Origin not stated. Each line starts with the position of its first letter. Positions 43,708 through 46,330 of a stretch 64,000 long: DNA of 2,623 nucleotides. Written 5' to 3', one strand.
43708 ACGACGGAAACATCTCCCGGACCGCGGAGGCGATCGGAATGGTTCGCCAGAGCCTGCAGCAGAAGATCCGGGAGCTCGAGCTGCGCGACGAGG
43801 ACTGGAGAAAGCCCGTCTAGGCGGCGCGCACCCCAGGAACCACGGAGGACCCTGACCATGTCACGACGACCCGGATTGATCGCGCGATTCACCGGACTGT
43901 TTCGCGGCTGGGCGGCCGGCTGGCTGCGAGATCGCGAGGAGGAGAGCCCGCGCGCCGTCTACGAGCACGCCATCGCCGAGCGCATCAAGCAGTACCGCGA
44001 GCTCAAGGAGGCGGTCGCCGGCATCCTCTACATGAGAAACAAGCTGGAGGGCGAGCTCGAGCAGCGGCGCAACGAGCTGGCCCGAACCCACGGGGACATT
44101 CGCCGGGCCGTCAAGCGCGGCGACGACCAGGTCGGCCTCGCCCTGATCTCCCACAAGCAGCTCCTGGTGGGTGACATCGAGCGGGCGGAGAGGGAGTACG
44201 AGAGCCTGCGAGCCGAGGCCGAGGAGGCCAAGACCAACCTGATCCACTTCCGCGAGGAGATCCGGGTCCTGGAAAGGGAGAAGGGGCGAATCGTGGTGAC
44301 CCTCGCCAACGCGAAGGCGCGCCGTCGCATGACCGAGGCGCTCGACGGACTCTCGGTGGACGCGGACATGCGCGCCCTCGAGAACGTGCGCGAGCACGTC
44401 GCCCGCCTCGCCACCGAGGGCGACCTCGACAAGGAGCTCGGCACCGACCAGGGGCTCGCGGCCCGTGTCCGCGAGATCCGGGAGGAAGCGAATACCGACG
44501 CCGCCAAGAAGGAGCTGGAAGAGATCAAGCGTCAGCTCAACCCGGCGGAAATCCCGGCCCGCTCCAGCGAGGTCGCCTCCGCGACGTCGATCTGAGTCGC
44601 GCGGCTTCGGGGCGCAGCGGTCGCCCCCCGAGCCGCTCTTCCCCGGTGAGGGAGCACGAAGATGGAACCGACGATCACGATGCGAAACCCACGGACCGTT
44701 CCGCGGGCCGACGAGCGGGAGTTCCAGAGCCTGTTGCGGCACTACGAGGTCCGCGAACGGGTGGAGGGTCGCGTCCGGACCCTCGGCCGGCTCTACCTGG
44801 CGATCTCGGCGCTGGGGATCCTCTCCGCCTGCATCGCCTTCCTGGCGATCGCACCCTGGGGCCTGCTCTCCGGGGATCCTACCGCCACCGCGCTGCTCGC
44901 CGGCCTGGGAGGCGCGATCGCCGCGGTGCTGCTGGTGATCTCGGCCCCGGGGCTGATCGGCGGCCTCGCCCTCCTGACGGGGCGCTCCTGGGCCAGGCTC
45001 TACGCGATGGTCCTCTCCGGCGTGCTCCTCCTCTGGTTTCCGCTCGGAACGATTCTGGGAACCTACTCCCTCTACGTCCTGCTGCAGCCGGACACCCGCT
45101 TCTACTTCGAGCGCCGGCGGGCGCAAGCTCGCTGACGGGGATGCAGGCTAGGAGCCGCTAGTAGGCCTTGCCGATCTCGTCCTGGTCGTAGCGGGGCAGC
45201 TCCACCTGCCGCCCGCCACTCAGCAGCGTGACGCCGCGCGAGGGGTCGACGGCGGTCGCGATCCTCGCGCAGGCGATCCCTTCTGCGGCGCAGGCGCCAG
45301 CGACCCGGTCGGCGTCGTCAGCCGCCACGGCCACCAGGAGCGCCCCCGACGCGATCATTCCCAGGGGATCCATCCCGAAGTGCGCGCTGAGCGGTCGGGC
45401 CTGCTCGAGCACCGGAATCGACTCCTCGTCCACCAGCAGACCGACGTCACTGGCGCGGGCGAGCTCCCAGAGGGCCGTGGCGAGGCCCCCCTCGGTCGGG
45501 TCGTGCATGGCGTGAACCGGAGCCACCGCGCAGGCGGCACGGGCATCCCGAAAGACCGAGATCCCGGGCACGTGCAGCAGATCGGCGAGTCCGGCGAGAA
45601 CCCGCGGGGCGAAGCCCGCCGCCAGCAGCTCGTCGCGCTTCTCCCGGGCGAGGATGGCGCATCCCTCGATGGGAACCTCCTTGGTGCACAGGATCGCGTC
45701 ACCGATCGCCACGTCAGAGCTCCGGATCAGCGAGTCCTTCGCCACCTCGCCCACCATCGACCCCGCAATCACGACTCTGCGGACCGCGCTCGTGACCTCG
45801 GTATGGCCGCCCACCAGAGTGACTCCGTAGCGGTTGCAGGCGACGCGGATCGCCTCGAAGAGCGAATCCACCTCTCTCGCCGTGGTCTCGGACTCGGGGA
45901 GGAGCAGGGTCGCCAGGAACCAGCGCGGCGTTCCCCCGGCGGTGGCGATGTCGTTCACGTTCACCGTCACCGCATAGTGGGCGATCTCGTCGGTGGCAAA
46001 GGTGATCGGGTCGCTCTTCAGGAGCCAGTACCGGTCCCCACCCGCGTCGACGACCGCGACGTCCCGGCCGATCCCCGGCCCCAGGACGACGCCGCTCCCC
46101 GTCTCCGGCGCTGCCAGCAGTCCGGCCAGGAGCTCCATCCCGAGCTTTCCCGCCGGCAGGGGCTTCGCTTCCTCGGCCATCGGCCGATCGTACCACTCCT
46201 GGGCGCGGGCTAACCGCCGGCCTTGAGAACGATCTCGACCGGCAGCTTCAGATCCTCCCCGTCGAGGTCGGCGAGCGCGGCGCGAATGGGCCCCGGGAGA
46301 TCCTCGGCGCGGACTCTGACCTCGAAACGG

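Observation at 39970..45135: Candidate undescribed Psp-like system: twin 2TM kinases + NtrC-type activator + PspA/ESCRT-III + membrane protein under a sigma54 promoter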

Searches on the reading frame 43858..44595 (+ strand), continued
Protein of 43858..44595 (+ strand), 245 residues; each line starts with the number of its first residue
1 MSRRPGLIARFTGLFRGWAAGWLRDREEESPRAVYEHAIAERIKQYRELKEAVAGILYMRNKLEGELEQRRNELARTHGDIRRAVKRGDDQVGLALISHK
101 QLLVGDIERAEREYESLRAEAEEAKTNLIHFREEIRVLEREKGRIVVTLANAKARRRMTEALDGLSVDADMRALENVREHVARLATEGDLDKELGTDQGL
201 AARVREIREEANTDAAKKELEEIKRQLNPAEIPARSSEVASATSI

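Call 46: search_protein_families(library=pfam, proteins=[L085:7140-7841:+, L085:4184-5368:+, L085:6163-7092:+, L085:6590-7453:+, L079:6784-7980:+, L079:4610-6349:+, L030:6998-7972:+, L030:4108-5553:+, L030:5550-6950:+, L085:5656-6048:+], max_evalue=0.001)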
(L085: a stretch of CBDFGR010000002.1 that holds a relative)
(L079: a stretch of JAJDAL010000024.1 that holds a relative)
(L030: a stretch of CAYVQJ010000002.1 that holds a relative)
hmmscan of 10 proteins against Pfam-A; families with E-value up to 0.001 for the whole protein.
L085:7140-7841:+ (233 aa): 0 families

L085:4184-5368:+ (394 aa): 7 families
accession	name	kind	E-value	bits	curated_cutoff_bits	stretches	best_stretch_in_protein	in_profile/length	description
PF00158.32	Sigma54_activat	-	1.2e-69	233.8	20.2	1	88-253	2-167/168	Sigma-54 interaction domain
PF14532.12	Sigma54_activ_2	-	2.1e-18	67.3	25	1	89-258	2-138/138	Sigma-54 interaction domain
PF25601.1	AAA_lid_14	-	5e-17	61.9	27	1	259-335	1-78/87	AAA+ ATPase lid domain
PF02954.25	HTH_8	-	1.6e-07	31.4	22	1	351-391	2-42/42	Bacterial regulatory protein, Fis family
PF13191.12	AAA_16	-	1.3e-05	26.3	32.6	1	89-153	4-75/167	AAA ATPase domain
PF07728.20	AAA_5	-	1.6e-05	25.4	22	1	111-230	2-124/139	AAA domain (dynein-related subfamily)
PF18024.7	HTH_50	-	0.00024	21.1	27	1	345-394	2-50/50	Helix-turn-helix domain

L085:6163-7092:+ (309 aa): 0 families

L085:6590-7453:+ (287 aa): 0 families

L079:6784-7980:+ (398 aa): 2 families
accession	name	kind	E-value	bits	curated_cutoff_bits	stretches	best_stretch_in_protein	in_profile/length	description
PF02518.31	HATPase_c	-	1.1e-29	103.6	26.4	1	264-375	1-110/111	Histidine kinase-, DNA gyrase B-, and HSP90-like ATPase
PF00512.31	HisKA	-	9.6e-11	42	26.9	1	159-221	2-64/66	His Kinase A (phospho-acceptor) domain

L079:4610-6349:+ (579 aa): 1 family
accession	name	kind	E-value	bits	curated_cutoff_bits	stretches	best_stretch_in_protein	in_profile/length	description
PF00149.33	Metallophos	-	9.7e-09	36.4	21.5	1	214-475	4-190/191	Calcineurin-like phosphoesterase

L030:6998-7972:+ (324 aa): 1 family
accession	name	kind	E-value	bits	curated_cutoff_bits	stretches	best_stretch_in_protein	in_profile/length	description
PF02518.31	HATPase_c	-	0.00076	20.3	26.4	0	230-298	1-63/111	Histidine kinase-, DNA gyrase B-, and HSP90-like ATPase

L030:4108-5553:+ (481 aa): 4 families
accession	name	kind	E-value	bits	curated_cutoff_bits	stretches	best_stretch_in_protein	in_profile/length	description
PF02518.31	HATPase_c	-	7.9e-28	97.6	26.4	1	362-473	1-110/111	Histidine kinase-, DNA gyrase B-, and HSP90-like ATPase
PF00512.31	HisKA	-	4.2e-11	43.2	26.9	1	257-319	2-64/66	His Kinase A (phospho-acceptor) domain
PF13239.11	2TM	-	3.9e-10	40.1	24.8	1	162-233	2-73/79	2TM domain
PF13581.12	HATPase_c_2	-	0.00038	20.9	27.4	0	391-450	55-112/127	Histidine kinase-like ATPase domain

L030:5550-6950:+ (466 aa): 10 families
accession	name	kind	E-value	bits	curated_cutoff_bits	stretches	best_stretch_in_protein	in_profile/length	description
PF00158.32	Sigma54_activat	-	1.1e-75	253.4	20.2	1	144-310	1-167/168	Sigma-54 interaction domain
PF00072.30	Response_reg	-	5.8e-30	104.2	30.2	1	5-114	1-109/111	Response regulator receiver domain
PF25601.1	AAA_lid_14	-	3e-23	81.9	27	1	316-388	1-73/87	AAA+ ATPase lid domain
PF14532.12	Sigma54_activ_2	-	1e-22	81.3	25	1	145-315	1-138/138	Sigma-54 interaction domain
PF02954.25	HTH_8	-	8.2e-09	35.5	22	1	417-454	4-41/42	Bacterial regulatory protein, Fis family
PF07728.20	AAA_5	-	2.6e-08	34.4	22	1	168-286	2-123/139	AAA domain (dynein-related subfamily)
PF00004.35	AAA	-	2.4e-07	31.7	21.2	1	168-302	1-128/131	ATPase family associated with various cellular activities (AAA)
PF20274.4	cREC_REC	-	0.00012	23.1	27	1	5-96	2-84/88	Cyclic-phosphate processing Receiver domain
PF13191.12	AAA_16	-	0.00022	22.2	32.6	0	144-263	2-123/167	AAA ATPase domain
PF07724.20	AAA_2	-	0.00031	21.3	27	1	167-285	5-124/166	AAA domain (Cdc48 subfamily)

L085:5656-6048:+ (130 aa): 1 family
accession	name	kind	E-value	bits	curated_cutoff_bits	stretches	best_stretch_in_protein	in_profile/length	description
PF01850.27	PIN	-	3.3e-11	44.3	23.6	1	3-121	2-118/120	PIN domain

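Call 65: predict_structure(alignment_id=A1)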
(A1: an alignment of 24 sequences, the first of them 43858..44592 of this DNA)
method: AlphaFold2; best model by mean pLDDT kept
length: 245 residues; sequences in the alignment: 24
mean_pLDDT: 80.0   pTM: 0.50
mean pLDDT of the five models: 80.0, 78.2, 76.5, 75.1, 71.7
residues with pLDDT >= 90: 112; 70-90: 65; 50-70: 43; < 50: 25
segments of 3 or more residues with pLDDT < 50: 1-4, 193-197, 231-245
pLDDT, mean of each block of 10 residues (from residue 1): 51 54 55 88 95 97 98 98 98 98 98 98 95 94 90 89 83 83 70 50 69 78 66 44 43
secondary structure, 60 per line:
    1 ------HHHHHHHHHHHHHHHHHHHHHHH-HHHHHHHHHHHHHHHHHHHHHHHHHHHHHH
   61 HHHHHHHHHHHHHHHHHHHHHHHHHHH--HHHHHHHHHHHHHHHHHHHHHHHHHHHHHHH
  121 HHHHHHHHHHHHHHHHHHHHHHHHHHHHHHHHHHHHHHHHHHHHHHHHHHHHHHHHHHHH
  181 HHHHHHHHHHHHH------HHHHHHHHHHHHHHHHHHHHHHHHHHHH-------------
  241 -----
elements in order: H7-29 H31-87 H90-193 H200-227

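Call 68: fold_search(model_id=the predicted structure, library=pdb)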
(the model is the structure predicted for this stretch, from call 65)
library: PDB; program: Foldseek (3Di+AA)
matches with E <= 10: 681; with E <= 0.001: 8
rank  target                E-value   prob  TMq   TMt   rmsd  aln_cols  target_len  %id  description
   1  6zvr_CB               2.2e-04  1.00  0.52  0.58   8.4       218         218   19  C11 symmetry: Bacterial Vipp1 and PspA are members of the ancient ESCRT-III membrane-remodeling superfamily. (released 2021-08-04)
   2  8qhx                  3.1e-04  1.00  0.52  0.65   7.8       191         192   18  280A Vipp1 H1-6 helical tubes in the presence of EPL (released 2024-09-18)
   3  7o3w_A                3.1e-04  1.00  0.54  0.61   9.1       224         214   21  Structural basis for VIPP1 oligomerization and maintenance of thylakoid membrane integrity (released 2021-06-30)
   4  8qbw                  3.7e-04  1.00  0.53  0.59   8.1       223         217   20  Cryo-EM structure of Vipp1-deltaH6_aa1-219 helical filament with lattice 3 (Vipp1-deltaH6_L3) (released 2024-09-11)
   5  9eom                  4.1e-04  1.00  0.64  0.73   6.2       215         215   20  250A Vipp1 dL10Ala helical tubes in the presence of EPL (released 2024-10-16)
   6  7o3x_B                4.1e-04  1.00  0.55  0.62   7.9       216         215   18  Structural basis for VIPP1 oligomerization and maintenance of thylakoid membrane integrity (released 2021-06-30)
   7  8qfv                  4.6e-04  1.00  0.49  0.55   8.7       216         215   18  305A Vipp1 helical tubes in the presence of EPL (released 2024-09-11)
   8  8qbs                  5.9e-04  1.00  0.53  0.63   7.9       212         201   19  Cryo-EM structure of Vipp1-F197K/L200K helical filament with lattice 1 (Vipp1-F197K/L200K_L1) (released 2024-09-11)
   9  6zvr_A                1.3e-03  1.00  0.50  0.55  12.7       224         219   20  C11 symmetry: Bacterial Vipp1 and PspA are members of the ancient ESCRT-III membrane-remodeling superfamily. (released 2021-08-04)
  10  7o3x_A                1.8e-03  1.00  0.55  0.63  10.3       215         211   18  Structural basis for VIPP1 oligomerization and maintenance of thylakoid membrane integrity (released 2021-06-30)
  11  8qbr                  2.9e-03  1.00  0.50  0.56   8.2       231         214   17  Cryo-EM structure of Vipp1 helical filament with lattice 1 (Vipp1_L1) (released 2024-09-18)
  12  6zvs_A                6.5e-03  1.00  0.47  0.82   2.9       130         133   18  C12 symmetry: Bacterial Vipp1 and PspA are members of the ancient ESCRT-III membrane-remodeling superfamily. (released 2021-08-04)
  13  9hzx_0                1.0e-02  1.00  0.61  0.68   7.8       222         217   18  280 A SynPspA rod after incubation with EPL (released 2025-08-13)
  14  7abk                  1.3e-02  1.00  0.48  0.60   8.1       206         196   17  Helical structure of PspA (released 2021-08-04)
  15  9hzm_0                1.6e-02  1.00  0.53  0.65   6.7       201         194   16  235 A SynPspA H1-5 rod after incubation with EPL (released 2025-08-13)
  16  6zvr_DB               2.8e-02  1.00  0.50  0.74   6.3       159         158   19  C11 symmetry: Bacterial Vipp1 and PspA are members of the ancient ESCRT-III membrane-remodeling superfamily. (released 2021-08-04)
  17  4whe                  3.6e-02  1.00  0.45  0.78   1.8       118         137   15  Crystal structure of E. coli phage shock protein A (PspA 1-144) (released 2015-09-02)
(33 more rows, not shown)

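Call 76: search_protein_families(library=pfam, proteins=[L040:10070-11296:-, L040:8735-10069:-, L031:11534-12790:-, L031:11451-12149:-, L031:10258-11463:-, L031:8812-9843:-], max_evalue=0.001)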
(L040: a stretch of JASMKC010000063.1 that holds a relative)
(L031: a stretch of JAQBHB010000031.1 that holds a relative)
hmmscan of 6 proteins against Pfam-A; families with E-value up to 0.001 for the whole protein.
L040:10070-11296:- (408 aa): 2 families
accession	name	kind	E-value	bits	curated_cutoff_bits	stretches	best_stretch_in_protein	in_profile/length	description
PF00282.25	Pyridoxal_deC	-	5.5e-22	78.5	27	1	36-341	45-372/375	Pyridoxal-dependent decarboxylase conserved domain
PF00266.25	Aminotran_5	-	4.1e-13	49.5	21.5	1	82-205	55-177/371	Aminotransferase class-V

L040:8735-10069:- (444 aa): 1 family
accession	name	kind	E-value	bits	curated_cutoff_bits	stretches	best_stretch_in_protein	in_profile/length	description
PF01554.23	MatE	-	1.5e-23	83.7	24.9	1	29-188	1-161/161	MatE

L031:11534-12790:- (418 aa): 3 families
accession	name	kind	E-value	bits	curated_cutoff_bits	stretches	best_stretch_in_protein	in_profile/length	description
PF00282.25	Pyridoxal_deC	-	1.1e-16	61.1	27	1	74-351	73-372/375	Pyridoxal-dependent decarboxylase conserved domain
PF00266.25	Aminotran_5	-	2.2e-12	47.1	21.5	1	102-215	65-177/371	Aminotransferase class-V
PF01041.23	DegT_DnrJ_EryC1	-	0.00071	19.3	19.8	1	126-215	59-147/360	DegT/DnrJ/EryC1/StrS aminotransferase family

L031:11451-12149:- (232 aa): 0 families

L031:10258-11463:- (401 aa): 1 family
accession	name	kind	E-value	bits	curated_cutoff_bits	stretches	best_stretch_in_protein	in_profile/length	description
PF02515.22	CoA_transf_3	-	8.1e-84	282.3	23.3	1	15-369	1-366/366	CoA-transferase family III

L031:8812-9843:- (343 aa): 0 families

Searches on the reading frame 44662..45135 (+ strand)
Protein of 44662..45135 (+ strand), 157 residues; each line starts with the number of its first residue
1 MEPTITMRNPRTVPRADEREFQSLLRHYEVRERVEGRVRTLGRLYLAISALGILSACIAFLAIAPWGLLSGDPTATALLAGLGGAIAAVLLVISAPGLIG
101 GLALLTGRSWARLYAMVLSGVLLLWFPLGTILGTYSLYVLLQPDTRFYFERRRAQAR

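Call 3: search_protein_families(library=pfam, proteins=[window:44662-45135:+], max_evalue=0.01)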
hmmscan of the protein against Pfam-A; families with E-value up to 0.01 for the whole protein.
window:44662-45135:+ (157 aa): 0 families

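Call 39: search_protein_families(library=ncbifam, proteins=[window:44662-45135:+], max_evalue=0.01)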
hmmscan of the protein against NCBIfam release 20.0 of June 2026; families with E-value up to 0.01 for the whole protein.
window:44662-45135:+ (157 aa): 0 families

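Call 52: search_protein_families(library=pfam, proteins=[window:44662-45135:+], max_evalue=10)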
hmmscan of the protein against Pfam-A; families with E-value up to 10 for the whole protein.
window:44662-45135:+ (157 aa): 1 family
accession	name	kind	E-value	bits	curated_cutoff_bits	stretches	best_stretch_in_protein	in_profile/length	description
PF23636.1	DUF7144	-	0.85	10.2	27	1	84-123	43-82/115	Domain of unknown function (DUF7144)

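Call 64: find_homologous_proteins(query=window:44662-45132:+, max_evalue=0.001)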
Query window:44662-45132:+ (157 aa): 46 proteins with E <= 0.001 among 1252 candidates.
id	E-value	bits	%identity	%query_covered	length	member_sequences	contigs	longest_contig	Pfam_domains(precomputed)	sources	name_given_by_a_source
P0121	8.5e-94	329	100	100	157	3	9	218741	-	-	-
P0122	3.0e-81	288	90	97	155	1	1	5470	-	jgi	jgi:hypothetical protein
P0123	4.1e-78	278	88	96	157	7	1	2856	-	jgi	jgi:hypothetical protein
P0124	3.4e-72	259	80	97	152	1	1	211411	-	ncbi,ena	-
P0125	2.0e-71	257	79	97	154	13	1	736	-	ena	-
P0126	2.7e-71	256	79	96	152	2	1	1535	-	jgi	jgi:hypothetical protein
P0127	4.7e-71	255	78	97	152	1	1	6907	-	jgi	-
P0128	4.8e-71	255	79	97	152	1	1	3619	-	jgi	jgi:hypothetical protein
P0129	3.2e-70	253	77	96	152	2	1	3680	-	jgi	-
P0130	3.9e-70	252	79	97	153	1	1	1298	-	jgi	jgi:hypothetical protein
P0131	6.3e-69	248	78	97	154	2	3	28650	-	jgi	-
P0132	1.8e-68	247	76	97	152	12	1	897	-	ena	-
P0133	5.2e-68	245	77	96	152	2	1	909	-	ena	-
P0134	1.9e-67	244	76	97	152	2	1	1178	-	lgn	-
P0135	2.0e-67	244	74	97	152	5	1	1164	-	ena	-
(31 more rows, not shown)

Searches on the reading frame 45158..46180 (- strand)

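Call 3: search_protein_families(library=pfam, proteins=[window:45158-46180:-], max_evalue=0.01)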
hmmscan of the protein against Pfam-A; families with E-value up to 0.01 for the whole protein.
window:45158-46180:- (340 aa): 2 families
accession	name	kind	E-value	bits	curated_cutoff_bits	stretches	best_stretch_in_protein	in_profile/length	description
PF02769.27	AIRS_C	-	1.2e-20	74.7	23.1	1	160-316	3-151/156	AIR synthase related protein, C-terminal domain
PF00586.29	AIRS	-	8.2e-20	71.7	24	1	38-146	1-112/112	AIR synthase related protein, N-terminal domain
